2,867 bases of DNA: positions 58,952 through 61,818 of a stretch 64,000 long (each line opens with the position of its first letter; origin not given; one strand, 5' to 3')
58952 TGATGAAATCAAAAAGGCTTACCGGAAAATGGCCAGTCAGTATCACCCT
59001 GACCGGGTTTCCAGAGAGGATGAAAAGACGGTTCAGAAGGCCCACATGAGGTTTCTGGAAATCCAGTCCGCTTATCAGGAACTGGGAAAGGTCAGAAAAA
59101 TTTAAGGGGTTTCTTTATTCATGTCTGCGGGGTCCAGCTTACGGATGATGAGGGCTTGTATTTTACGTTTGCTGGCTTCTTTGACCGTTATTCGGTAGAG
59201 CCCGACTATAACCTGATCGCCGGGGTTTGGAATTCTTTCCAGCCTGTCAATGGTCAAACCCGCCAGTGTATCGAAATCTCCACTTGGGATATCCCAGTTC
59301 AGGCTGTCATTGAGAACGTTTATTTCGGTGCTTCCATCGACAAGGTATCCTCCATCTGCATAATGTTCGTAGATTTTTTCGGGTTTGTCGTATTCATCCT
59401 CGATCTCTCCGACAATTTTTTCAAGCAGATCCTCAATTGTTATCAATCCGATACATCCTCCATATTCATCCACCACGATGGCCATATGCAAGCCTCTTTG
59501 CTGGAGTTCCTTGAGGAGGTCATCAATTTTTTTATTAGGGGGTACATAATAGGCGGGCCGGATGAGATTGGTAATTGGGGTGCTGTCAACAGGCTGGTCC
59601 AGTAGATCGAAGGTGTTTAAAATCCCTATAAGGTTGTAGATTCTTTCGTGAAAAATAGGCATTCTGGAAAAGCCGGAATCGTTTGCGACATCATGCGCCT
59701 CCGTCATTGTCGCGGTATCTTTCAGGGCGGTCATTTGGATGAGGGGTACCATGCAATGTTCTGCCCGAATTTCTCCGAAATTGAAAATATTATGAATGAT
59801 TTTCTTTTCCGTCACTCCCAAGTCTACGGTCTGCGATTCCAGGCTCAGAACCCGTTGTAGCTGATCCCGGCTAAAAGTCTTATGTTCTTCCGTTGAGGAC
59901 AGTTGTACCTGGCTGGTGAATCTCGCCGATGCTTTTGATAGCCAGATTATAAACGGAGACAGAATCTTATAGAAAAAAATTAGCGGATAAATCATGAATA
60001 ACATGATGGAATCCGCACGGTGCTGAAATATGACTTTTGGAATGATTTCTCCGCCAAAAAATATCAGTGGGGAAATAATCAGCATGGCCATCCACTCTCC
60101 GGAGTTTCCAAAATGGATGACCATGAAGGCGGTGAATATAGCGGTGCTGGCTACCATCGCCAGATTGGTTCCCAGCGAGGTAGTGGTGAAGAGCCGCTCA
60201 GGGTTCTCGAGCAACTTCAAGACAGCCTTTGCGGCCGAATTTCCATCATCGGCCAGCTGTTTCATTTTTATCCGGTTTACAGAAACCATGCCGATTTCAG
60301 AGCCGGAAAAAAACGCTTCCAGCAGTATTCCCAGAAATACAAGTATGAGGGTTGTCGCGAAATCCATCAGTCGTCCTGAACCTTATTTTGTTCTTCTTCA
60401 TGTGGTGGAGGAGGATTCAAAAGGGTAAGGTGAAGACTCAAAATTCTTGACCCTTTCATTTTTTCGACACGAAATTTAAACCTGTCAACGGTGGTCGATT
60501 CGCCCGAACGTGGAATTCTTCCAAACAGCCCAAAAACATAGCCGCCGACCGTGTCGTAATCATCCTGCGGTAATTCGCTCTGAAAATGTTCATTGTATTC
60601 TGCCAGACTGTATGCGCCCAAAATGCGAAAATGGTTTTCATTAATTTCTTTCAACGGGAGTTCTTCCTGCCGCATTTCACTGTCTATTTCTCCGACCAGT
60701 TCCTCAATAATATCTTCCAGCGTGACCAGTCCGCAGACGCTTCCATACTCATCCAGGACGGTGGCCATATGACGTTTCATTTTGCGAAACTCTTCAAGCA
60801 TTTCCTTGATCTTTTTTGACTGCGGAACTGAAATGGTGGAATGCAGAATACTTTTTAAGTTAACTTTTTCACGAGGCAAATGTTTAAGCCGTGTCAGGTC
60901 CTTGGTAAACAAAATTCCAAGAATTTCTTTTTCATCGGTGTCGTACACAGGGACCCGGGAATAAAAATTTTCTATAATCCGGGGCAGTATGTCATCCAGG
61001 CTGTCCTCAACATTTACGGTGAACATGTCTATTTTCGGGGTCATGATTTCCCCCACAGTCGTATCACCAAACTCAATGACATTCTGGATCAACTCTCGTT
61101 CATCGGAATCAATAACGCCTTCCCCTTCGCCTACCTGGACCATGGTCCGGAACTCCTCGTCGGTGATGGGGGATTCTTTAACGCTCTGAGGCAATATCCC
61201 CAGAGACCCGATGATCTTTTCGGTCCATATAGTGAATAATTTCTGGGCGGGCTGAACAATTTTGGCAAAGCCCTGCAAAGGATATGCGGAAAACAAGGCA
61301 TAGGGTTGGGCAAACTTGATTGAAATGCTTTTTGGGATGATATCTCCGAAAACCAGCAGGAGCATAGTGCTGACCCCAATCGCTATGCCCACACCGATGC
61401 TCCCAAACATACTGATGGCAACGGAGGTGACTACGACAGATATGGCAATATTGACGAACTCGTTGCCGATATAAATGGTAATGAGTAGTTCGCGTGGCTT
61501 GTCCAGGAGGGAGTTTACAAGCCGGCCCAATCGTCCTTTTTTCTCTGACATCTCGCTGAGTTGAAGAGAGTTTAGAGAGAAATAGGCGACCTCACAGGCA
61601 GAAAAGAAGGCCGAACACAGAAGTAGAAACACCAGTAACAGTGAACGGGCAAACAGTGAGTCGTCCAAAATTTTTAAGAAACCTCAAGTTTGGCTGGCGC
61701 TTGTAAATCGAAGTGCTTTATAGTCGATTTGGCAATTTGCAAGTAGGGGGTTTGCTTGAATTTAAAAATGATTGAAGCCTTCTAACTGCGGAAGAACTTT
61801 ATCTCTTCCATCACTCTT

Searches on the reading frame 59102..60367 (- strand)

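Call 83: search_protein_families(library=pfam, proteins=[window:59102-60367:-], max_evalue=0.00001)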
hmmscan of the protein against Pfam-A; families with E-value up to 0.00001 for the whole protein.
window:59102-60367:- (421 aa): 3 families
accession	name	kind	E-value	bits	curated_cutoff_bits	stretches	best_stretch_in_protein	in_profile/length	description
PF01595.25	CNNM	-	1.3e-41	142.7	28.4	1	9-180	2-174/181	Cyclin M transmembrane N-terminal domain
PF03471.22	CorC_HlyC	-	3.2e-21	75.5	27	1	337-411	4-80/81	Transporter associated domain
PF00571.33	CBS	-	3.7e-13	50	24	1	270-319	7-56/57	CBS domain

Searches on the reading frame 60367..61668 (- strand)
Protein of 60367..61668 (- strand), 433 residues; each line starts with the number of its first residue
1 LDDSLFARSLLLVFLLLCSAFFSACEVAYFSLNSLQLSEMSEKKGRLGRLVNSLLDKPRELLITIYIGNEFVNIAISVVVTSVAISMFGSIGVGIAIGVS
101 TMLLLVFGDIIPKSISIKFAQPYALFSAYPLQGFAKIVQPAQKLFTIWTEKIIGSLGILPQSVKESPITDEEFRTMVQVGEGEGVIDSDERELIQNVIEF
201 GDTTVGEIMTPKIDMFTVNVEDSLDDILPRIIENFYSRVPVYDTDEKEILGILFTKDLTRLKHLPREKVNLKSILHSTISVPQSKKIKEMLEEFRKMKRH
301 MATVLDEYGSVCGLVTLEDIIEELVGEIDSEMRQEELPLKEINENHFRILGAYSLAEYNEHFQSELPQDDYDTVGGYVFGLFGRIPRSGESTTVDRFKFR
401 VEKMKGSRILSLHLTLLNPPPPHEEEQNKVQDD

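Call 83: search_protein_families(library=pfam, proteins=[window:60367-61668:-], max_evalue=0.00001)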
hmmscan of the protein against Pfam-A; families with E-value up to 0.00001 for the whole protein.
window:60367-61668:- (433 aa): 3 families
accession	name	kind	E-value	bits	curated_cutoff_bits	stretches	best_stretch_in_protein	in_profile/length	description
PF01595.25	CNNM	-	2.9e-49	167.6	28.4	1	10-190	1-181/181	Cyclin M transmembrane N-terminal domain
PF03471.22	CorC_HlyC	-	6e-20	71.5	27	1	341-416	2-79/81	Transporter associated domain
PF00571.33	CBS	-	2.5e-16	60.2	24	1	205-260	1-53/57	CBS domain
